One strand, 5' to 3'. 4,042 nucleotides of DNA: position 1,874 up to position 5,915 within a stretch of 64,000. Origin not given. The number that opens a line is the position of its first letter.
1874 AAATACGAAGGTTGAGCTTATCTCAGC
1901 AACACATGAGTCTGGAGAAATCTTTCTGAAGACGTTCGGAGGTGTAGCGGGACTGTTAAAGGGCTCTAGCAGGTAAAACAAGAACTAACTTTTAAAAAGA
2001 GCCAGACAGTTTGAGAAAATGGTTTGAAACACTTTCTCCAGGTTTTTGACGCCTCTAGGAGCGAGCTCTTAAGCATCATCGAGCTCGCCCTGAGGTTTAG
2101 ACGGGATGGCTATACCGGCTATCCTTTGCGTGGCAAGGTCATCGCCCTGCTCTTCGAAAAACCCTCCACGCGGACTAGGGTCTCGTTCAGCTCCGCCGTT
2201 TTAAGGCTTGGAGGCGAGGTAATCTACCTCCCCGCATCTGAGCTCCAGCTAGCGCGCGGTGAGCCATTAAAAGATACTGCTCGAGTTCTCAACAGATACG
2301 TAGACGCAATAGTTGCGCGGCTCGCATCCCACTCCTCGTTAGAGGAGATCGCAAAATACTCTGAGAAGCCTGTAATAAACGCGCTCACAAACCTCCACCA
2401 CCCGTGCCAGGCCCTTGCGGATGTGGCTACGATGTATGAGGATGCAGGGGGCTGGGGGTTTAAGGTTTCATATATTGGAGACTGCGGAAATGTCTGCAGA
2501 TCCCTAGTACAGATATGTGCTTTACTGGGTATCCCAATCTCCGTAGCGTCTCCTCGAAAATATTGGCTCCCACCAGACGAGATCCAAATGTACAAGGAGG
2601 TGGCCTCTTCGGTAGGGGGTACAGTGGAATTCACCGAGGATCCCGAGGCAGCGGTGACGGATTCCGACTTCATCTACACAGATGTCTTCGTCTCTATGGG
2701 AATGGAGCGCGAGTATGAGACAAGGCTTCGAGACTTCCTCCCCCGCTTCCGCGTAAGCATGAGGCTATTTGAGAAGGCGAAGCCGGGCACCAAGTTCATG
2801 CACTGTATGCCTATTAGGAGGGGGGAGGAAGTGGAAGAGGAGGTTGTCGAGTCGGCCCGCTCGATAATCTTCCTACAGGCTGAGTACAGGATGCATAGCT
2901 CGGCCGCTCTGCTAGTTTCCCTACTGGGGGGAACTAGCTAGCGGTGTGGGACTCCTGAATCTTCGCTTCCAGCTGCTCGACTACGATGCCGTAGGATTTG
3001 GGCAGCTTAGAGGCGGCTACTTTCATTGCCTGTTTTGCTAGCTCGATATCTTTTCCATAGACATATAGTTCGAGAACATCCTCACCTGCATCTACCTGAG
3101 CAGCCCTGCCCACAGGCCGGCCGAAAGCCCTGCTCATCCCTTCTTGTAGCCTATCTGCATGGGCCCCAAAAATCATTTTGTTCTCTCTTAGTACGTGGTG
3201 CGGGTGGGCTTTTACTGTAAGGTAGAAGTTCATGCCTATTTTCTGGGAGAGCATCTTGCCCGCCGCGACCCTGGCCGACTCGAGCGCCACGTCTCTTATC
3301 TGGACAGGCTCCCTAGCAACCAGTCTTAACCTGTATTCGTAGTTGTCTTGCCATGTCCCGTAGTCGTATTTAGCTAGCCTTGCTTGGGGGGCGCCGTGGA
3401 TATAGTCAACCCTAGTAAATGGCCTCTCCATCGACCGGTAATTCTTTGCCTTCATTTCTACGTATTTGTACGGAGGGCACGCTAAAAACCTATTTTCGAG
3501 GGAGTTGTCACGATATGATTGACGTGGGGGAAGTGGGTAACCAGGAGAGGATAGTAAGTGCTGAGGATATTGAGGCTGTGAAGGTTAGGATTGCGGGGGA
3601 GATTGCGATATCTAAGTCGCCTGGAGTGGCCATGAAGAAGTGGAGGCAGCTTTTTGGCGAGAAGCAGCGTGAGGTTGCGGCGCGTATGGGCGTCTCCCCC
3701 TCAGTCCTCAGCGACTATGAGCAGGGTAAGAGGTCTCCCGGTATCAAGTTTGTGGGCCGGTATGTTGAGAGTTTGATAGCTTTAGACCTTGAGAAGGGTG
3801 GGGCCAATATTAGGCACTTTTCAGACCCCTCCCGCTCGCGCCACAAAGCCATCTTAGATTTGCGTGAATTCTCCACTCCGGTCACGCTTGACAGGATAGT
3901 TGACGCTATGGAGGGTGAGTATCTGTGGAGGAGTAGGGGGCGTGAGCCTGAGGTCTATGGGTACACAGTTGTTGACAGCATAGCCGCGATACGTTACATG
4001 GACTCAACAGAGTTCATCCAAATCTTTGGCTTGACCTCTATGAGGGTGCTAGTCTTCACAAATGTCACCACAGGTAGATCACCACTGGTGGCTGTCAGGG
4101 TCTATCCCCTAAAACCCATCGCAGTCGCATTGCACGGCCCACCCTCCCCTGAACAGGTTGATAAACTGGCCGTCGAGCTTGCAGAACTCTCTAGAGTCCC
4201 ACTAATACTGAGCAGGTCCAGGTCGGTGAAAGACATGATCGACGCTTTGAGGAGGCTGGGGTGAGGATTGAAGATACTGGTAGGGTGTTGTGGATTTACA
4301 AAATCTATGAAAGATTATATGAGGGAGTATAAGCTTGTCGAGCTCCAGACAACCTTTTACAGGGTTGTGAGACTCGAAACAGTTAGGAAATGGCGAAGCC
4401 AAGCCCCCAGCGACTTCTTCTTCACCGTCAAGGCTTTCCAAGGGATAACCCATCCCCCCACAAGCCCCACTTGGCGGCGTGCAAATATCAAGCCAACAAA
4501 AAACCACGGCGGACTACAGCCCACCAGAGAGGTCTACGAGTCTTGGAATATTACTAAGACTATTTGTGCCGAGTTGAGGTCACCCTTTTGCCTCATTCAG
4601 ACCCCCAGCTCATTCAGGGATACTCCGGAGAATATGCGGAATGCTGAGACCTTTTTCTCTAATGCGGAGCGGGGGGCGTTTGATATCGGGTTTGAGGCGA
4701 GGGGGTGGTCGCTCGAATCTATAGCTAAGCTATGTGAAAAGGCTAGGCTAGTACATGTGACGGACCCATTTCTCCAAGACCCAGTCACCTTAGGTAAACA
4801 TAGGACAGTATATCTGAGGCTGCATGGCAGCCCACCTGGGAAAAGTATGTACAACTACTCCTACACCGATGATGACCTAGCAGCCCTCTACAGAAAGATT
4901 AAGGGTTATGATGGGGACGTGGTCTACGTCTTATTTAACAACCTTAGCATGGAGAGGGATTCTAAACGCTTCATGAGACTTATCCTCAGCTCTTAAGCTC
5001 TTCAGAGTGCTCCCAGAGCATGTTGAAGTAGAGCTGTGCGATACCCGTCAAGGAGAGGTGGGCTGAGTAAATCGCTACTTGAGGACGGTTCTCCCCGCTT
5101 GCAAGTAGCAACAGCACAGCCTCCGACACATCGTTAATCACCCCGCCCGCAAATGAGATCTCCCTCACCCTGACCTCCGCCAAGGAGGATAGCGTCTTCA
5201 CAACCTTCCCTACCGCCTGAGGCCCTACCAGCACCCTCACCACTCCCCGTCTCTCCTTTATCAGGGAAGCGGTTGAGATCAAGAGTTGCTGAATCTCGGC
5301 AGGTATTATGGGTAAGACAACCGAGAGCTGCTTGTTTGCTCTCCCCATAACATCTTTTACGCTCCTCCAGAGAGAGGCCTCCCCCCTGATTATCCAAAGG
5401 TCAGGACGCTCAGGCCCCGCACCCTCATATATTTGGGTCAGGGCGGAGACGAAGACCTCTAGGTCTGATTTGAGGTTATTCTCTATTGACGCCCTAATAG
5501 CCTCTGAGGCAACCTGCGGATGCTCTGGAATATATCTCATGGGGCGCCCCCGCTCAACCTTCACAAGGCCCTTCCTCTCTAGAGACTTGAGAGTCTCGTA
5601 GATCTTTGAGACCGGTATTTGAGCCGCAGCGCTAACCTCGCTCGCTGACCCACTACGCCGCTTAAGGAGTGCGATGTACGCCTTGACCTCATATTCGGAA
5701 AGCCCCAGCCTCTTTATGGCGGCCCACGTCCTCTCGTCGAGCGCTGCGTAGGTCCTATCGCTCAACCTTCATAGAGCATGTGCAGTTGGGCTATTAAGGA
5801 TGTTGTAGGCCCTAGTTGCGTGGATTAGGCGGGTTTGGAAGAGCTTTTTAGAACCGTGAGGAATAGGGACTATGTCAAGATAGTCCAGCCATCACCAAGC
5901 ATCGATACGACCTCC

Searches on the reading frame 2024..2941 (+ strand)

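Call 25: search_protein_families(library=pfam, proteins=[window:2024-2941:+], max_evalue=0.00001)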
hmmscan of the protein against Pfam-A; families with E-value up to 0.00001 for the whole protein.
window:2024-2941:+ (305 aa): 2 families
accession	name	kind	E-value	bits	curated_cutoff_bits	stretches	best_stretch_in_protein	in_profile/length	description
PF02729.26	OTCace_N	-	9.4e-47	159.2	29.9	1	2-139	1-148/148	Aspartate/ornithine carbamoyltransferase, carbamoyl-P binding domain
PF00185.30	OTCace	-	9.7e-47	159.4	29.4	1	145-299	2-156/157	Aspartate/ornithine carbamoyltransferase, Asp/Orn binding domain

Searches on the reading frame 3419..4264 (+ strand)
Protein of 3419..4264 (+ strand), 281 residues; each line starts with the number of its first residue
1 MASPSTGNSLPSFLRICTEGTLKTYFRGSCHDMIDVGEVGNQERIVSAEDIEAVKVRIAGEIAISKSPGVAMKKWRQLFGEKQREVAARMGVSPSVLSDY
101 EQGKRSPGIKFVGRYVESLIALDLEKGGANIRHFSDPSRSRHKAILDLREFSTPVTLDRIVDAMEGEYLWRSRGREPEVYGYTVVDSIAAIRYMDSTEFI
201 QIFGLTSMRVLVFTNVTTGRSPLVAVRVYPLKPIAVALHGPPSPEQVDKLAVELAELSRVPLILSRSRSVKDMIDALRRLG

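Call 26: search_protein_families(library=pfam, proteins=[window:3419-4264:+], max_evalue=1)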
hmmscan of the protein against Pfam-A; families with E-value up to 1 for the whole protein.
window:3419-4264:+ (281 aa): 4 families
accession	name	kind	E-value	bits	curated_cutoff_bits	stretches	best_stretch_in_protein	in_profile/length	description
PF01381.28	HTH_3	-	1.7e-09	38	23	1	73-115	2-44/55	Helix-turn-helix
PF13560.12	HTH_31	-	3.6e-06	27.6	27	1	80-116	14-51/64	Helix-turn-helix domain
PF12844.13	HTH_19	-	0.041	14.2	30.2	1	75-117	7-49/64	Helix-turn-helix domain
PF08281.18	Sigma70_r4_2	-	0.16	12.1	25.7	1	76-95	22-41/54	Sigma-70, region 4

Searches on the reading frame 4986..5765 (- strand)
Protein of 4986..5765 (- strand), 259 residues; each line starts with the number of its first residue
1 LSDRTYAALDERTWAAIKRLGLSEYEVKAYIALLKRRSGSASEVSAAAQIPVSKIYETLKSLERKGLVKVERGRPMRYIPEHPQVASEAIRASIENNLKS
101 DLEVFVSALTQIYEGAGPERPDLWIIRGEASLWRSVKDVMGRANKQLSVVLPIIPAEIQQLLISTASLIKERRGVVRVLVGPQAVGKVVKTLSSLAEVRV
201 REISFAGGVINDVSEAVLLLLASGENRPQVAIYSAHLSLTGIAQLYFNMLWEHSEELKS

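Call 26: search_protein_families(library=pfam, proteins=[window:4986-5765:-], max_evalue=1)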
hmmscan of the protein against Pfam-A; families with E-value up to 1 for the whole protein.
window:4986-5765:- (259 aa): 12 families
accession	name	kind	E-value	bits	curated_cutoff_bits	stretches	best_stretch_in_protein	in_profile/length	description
PF01978.25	TrmB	-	1.2e-21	76.8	25.6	1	18-82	2-66/68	Sugar-specific transcriptional regulator TrmB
PF12840.13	HTH_20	-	0.00035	20.9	27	1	35-71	15-51/51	Helix-turn-helix domain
PF11495.14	Regulator_TrmB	-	0.0022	17.7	22.2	1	123-258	2-136/233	Archaeal transcriptional regulator TrmB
PF09339.16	HTH_IclR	-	0.0028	17.9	22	1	36-69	15-49/52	IclR helix-turn-helix domain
PF02082.26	Rrf2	-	0.0029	18.2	30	1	29-74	13-59/132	Iron-dependent Transcriptional regulator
PF01022.26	HTH_5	-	0.0093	16.3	22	1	33-69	10-46/47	Bacterial regulatory protein, arsR family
PF21476.4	PF0610-like_N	-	0.013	16.1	33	1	31-64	7-40/50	PF0610-like, N-terminal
PF03965.22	Penicillinase_R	-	0.018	15.8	22.6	1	24-108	3-94/115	Penicillinase repressor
PF24033.1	DUF7342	-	0.06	13.8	31.6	1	36-110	15-90/150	Family of unknown function (DUF7342)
PF03551.20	PadR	-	0.067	13.6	27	1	48-73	27-52/75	Transcriptional regulator PadR-like family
PF13463.12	HTH_27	-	0.092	13.5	22.2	1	36-77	16-61/68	Winged helix DNA-binding domain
PF01726.22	LexA_DNA_bind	-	0.18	12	23.7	1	53-75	41-63/65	LexA DNA binding domain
